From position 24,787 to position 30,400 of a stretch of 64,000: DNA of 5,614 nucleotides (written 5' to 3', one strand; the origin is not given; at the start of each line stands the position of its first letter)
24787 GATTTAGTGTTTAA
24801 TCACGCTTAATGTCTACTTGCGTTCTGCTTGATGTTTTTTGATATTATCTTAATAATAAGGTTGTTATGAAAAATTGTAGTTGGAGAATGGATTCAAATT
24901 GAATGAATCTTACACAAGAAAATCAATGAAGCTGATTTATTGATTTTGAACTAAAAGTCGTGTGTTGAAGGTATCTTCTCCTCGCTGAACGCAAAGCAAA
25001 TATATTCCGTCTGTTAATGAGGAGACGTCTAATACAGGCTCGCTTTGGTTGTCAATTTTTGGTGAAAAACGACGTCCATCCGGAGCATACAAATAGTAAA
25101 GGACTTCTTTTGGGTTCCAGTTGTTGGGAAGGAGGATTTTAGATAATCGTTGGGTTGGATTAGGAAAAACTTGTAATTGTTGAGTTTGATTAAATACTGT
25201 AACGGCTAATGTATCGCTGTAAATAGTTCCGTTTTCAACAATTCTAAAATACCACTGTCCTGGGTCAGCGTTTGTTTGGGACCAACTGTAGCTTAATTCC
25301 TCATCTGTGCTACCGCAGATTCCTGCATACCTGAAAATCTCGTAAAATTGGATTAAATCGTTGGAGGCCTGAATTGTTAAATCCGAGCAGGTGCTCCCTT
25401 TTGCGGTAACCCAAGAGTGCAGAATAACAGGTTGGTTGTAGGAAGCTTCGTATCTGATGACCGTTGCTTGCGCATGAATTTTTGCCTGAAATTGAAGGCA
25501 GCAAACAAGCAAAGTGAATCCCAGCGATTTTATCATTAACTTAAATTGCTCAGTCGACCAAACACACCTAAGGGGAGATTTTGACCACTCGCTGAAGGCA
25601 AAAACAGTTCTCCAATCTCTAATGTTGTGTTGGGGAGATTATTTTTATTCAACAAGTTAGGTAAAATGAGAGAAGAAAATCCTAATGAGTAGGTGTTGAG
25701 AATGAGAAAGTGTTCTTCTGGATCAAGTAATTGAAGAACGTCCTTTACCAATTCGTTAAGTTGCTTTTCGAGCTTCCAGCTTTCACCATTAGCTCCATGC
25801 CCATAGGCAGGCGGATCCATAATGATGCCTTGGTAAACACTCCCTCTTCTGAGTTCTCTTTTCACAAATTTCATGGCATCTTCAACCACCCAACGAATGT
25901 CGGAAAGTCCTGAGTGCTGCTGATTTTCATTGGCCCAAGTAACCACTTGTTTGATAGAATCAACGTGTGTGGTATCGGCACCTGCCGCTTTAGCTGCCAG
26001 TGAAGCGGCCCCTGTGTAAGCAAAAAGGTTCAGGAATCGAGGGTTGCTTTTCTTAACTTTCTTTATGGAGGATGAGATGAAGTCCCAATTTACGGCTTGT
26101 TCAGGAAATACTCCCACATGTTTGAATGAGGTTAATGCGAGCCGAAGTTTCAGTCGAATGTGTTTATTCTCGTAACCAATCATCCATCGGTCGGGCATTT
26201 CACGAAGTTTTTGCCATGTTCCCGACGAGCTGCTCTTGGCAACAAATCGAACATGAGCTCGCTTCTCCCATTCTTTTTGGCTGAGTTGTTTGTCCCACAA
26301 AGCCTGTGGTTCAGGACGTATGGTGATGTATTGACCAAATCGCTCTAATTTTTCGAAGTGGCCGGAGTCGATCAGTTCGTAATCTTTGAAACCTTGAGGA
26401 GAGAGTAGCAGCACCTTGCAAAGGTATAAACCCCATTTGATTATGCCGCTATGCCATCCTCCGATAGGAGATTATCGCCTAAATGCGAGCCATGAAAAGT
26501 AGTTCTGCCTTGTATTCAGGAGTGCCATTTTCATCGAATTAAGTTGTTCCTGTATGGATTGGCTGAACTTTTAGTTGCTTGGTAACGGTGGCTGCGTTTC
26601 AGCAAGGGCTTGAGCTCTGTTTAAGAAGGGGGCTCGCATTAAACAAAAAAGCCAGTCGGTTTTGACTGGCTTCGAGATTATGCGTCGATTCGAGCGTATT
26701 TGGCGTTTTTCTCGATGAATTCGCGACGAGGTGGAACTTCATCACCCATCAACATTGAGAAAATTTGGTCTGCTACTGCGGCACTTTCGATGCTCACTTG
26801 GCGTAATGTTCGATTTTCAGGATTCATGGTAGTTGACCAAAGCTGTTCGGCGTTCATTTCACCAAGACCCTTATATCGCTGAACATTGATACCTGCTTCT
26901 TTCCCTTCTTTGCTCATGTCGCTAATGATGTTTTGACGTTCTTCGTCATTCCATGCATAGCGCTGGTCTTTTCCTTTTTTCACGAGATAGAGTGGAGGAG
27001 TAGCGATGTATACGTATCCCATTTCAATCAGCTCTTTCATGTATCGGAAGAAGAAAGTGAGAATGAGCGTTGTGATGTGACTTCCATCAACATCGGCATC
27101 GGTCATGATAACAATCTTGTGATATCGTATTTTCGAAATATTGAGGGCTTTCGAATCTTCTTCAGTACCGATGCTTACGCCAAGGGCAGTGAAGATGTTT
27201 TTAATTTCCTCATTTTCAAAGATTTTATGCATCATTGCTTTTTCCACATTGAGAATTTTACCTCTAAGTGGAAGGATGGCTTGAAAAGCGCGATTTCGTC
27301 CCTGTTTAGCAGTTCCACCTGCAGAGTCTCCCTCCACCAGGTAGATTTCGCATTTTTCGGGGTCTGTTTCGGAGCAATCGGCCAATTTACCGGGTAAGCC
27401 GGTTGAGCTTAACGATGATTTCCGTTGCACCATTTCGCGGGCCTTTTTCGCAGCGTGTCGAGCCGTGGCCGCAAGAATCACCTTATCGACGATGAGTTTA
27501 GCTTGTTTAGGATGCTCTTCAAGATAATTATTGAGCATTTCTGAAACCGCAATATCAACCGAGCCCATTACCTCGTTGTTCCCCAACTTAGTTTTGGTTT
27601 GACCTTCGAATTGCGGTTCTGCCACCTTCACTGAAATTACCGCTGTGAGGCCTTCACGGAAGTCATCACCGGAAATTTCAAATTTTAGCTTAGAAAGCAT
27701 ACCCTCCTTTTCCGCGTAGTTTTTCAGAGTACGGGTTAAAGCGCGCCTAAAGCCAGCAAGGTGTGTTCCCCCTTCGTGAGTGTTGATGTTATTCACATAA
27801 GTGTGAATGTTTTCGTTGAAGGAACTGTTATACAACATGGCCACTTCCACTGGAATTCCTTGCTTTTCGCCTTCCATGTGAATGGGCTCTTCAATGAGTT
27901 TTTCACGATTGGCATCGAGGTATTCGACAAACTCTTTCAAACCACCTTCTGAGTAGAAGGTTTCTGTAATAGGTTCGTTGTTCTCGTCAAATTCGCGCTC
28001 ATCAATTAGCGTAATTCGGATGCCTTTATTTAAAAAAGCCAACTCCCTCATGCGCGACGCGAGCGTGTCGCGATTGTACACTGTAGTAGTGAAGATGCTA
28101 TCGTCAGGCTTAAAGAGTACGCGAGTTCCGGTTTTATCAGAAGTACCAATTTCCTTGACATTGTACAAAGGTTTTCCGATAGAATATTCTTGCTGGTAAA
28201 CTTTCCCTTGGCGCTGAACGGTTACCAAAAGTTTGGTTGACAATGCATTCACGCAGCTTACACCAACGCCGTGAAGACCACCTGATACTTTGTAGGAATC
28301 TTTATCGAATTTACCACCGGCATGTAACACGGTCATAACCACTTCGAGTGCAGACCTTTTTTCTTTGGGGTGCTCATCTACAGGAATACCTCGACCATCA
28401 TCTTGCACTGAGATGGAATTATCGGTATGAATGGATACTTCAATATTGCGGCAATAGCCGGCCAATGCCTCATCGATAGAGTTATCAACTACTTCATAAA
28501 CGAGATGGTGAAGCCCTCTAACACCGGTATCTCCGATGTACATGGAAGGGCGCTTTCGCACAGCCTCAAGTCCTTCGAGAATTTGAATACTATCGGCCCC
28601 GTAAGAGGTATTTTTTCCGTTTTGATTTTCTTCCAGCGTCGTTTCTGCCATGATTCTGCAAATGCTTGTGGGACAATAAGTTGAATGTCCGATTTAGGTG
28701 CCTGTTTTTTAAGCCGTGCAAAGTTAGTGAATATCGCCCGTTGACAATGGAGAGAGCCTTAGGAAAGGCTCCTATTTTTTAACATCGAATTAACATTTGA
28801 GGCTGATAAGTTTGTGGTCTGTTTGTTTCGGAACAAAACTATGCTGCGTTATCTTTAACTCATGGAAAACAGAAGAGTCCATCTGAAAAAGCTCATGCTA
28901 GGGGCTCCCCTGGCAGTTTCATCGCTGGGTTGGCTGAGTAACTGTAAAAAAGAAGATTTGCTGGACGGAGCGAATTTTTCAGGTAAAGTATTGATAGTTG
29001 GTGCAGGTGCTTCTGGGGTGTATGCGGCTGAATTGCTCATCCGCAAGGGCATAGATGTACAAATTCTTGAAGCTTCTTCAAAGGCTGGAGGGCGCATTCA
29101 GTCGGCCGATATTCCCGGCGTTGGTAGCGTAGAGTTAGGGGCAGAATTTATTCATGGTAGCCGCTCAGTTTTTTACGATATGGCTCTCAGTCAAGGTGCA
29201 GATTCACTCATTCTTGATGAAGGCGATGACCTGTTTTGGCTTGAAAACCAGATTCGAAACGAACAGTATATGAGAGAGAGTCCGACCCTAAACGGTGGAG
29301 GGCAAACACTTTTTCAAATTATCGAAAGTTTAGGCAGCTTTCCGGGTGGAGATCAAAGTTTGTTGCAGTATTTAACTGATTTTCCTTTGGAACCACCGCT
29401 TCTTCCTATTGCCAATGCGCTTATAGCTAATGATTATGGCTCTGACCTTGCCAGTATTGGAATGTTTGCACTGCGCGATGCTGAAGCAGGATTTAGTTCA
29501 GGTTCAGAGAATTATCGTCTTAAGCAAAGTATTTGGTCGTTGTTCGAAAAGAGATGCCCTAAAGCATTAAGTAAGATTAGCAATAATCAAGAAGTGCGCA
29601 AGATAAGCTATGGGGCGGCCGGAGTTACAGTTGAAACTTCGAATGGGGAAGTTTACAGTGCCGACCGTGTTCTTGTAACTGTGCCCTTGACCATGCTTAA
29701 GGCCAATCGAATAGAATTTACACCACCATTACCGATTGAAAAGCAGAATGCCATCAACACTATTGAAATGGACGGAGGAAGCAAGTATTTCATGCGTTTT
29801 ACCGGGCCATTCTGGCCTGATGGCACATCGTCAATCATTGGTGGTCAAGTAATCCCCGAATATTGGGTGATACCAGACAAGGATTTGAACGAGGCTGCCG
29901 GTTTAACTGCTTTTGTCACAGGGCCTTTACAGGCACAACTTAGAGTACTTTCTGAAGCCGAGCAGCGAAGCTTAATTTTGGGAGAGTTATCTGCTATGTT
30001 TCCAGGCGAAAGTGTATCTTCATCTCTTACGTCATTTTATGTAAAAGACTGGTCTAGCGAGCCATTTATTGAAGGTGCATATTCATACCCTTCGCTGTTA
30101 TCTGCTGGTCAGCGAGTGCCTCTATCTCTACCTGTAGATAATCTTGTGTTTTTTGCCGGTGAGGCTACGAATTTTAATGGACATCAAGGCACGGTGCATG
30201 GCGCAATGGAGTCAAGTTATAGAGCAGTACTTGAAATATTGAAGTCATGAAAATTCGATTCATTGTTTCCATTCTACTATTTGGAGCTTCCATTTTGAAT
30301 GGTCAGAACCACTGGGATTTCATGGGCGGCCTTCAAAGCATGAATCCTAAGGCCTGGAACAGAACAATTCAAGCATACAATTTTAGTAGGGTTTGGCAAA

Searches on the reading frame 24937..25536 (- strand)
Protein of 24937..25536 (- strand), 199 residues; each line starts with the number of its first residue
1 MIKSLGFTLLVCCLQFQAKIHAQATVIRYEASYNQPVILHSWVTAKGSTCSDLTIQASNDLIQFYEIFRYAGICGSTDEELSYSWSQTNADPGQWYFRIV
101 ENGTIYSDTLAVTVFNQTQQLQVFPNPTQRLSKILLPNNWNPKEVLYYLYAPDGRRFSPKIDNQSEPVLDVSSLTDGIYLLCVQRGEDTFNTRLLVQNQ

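Call 10: search_protein_families(library=pfam, proteins=[window:24937-25536:-], max_evalue=0.001)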
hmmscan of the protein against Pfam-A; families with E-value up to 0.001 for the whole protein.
window:24937-25536:- (199 aa): 1 family
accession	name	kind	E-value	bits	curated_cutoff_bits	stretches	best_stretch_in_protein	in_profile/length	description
PF18962.6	Por_Secre_tail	-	1.9e-06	28.5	27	1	123-194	1-73/75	Secretion system C-terminal sorting domain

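Call 58: search_protein_families(library=ncbifam, proteins=[window:24937-25536:-], max_evalue=0.001)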
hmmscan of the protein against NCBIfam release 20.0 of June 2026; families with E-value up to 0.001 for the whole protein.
window:24937-25536:- (199 aa): 3 families
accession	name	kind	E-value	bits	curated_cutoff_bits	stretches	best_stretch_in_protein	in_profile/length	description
TIGR04183.1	Por_Secre_tail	domain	2.8e-07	30.4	23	1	123-197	1-72/72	T9SS type A sorting domain-containing protein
NF038113.1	T9SSA_dep_M36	equivalog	6.3e-07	27.9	885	1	97-197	771-869/869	T9SS-dependent M36 family metallopeptidase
NF050177.1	TapA_OM_Porphy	equivalog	3.1e-05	22.9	500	1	83-196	437-543/544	TapA/TapC family T9SS-dependent outer membrane protein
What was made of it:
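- On T9SS type A CTD cargo: A second type A CTD protein lies at 24937-25536 (calls 10, 58).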

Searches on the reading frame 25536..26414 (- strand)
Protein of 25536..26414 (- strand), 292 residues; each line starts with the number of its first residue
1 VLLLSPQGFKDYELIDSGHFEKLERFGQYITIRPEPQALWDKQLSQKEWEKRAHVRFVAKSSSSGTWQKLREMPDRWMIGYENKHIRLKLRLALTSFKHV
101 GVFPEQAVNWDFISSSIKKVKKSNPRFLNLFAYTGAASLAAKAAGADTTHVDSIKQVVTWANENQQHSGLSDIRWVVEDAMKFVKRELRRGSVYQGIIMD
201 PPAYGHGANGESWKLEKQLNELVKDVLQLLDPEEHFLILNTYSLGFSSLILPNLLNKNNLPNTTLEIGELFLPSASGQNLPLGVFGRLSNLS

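Call 10: search_protein_families(library=pfam, proteins=[window:25536-26414:-], max_evalue=0.001)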
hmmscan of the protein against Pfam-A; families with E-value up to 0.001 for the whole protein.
window:25536-26414:- (292 aa): 2 families
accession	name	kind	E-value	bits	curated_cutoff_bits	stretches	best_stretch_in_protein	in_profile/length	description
PF10672.15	Methyltrans_SAM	-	8.3e-09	35.5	27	1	86-232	91-230/286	S-adenosylmethionine-dependent methyltransferase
PF03602.21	Cons_hypoth95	-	9.9e-06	25.8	24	1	123-206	41-125/182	Conserved hypothetical protein 95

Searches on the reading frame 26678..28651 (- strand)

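Call 10: search_protein_families(library=pfam, proteins=[window:26678-28651:-], max_evalue=0.001)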
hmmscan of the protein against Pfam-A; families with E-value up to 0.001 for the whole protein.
window:26678-28651:- (657 aa): 5 families
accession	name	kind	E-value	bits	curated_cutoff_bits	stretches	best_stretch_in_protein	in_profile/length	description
PF00204.31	DNA_gyraseB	-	8e-61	204.9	27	1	237-406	1-172/173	DNA gyrase B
PF00986.26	DNA_gyraseB_C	-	7.6e-31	106.5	29.8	1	586-647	2-63/63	DNA gyrase B subunit, carboxyl terminus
PF01751.28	Toprim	-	1.4e-18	67.2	23.1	1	435-549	1-93/96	Toprim domain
PF02518.31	HATPase_c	-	4.4e-17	63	26.4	1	45-183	4-108/111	Histidine kinase-, DNA gyrase B-, and HSP90-like ATPase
PF13589.12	HATPase_c_3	-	6.3e-05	23.5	25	1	49-151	5-98/137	Histidine kinase-, DNA gyrase B-, and HSP90-like ATPase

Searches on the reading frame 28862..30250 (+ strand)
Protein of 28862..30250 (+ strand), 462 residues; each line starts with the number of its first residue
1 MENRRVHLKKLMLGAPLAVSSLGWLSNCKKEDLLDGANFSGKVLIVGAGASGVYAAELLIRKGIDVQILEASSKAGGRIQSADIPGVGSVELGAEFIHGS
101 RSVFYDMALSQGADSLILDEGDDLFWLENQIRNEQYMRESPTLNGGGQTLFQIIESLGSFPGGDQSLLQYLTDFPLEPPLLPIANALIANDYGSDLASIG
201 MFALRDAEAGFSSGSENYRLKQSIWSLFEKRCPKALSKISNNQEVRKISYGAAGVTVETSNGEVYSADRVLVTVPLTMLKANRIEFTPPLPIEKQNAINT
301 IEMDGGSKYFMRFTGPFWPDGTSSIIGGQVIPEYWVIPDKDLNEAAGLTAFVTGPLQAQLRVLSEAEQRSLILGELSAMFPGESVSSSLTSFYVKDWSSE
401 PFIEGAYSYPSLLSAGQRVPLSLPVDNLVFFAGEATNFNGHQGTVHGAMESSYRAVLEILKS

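Call 10: search_protein_families(library=pfam, proteins=[window:28862-30250:+], max_evalue=0.001)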
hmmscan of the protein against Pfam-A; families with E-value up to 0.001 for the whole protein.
window:28862-30250:+ (462 aa): 8 families
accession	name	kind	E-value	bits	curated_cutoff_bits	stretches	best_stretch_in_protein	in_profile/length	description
PF01593.30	Amino_oxidase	-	5.7e-53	181.2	19.8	2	234-459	214-442/443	Flavin containing amine oxidoreductase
PF13450.12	NAD_binding_8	-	3.8e-12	46.8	21.9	1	45-101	1-56/68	NAD(P)-binding Rossmann-like domain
PF03486.20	HI0933_like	-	6.2e-07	29.5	50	1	42-82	2-42/244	HI0933-like protein Rossmann domain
PF01494.25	FAD_binding_3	-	3e-05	23.9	22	1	42-75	3-36/349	FAD binding domain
PF13454.12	NAD_binding_9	-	3.7e-05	24.2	21.8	0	45-83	2-44/155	FAD-NAD(P)-binding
PF07992.20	Pyr_redox_2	-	9e-05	22.5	26.1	0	28-75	130-177/291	Pyridine nucleotide-disulphide oxidoreductase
PF13738.12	Pyr_redox_3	-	9.2e-05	22.3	30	0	42-73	166-197/305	Pyridine nucleotide-disulphide oxidoreductase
PF01946.23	Thi4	-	0.00096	18.9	26.2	0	42-78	19-56/235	Thi4 family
